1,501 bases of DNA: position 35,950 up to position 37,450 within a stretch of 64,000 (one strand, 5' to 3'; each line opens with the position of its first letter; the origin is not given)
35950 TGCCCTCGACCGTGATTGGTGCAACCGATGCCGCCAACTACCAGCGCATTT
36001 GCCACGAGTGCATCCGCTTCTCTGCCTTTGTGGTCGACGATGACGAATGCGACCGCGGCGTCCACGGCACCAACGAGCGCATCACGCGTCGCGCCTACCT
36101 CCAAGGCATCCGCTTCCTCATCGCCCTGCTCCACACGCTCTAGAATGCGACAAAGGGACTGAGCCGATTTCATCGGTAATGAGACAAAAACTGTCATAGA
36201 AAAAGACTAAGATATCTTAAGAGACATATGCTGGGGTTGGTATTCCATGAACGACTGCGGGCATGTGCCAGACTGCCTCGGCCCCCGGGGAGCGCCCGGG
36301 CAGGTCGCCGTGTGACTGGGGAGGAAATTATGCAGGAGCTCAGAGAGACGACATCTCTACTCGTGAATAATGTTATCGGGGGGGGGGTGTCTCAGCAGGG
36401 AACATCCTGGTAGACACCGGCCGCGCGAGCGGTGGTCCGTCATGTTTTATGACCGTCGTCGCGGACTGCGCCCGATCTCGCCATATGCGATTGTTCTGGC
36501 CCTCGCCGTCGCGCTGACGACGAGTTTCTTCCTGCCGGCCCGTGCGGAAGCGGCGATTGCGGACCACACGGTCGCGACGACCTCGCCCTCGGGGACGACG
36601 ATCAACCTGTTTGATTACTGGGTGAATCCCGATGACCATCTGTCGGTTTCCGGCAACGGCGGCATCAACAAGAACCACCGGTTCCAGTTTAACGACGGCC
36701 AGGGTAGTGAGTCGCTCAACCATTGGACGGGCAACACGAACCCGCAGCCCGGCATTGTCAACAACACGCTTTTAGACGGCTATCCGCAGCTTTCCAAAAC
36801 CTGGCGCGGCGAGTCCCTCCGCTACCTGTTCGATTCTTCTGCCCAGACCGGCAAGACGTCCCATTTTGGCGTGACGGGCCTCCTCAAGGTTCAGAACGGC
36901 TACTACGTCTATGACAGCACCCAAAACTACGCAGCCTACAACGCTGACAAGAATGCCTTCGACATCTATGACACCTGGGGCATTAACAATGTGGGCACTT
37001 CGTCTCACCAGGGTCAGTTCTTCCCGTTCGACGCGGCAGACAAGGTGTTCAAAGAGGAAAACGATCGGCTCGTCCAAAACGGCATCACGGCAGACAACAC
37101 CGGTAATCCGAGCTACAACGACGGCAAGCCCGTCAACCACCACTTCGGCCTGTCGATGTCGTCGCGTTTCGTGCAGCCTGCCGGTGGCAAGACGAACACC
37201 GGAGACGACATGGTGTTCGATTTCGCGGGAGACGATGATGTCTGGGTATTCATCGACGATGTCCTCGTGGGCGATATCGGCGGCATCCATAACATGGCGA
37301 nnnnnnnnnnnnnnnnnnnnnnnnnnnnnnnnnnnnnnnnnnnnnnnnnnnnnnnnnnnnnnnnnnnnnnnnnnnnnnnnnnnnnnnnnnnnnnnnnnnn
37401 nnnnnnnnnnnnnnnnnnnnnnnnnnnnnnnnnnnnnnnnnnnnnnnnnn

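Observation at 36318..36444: G10 tract places a strong SD-ATG one nucleotide out of frame with the giant adhesin: phase-variation candidate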

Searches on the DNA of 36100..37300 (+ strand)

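Call 11: search_dna_similar(query=window:36100-37300:+, collection=plasmids, mode=near)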
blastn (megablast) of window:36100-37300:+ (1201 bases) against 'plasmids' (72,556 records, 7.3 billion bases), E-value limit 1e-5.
No match.
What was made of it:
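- Tried and rejected: No match (call 11).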

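Call 47: search_rna_families(source=window, start=36100, end=36560, threshold=evalue, max_evalue=1)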
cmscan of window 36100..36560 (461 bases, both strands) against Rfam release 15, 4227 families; matches with E-value up to 1: 1.
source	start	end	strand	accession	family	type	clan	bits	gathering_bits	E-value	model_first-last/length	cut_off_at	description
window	36375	36429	+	RF03577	mir-9193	Gene; miRNA;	-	21.6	55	0.21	1-74/74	no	mir-9193 microRNA precursor family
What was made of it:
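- Tried and rejected: At E<=1 in 36100-36560 it gave only a spurious miRNA hit (call 47).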
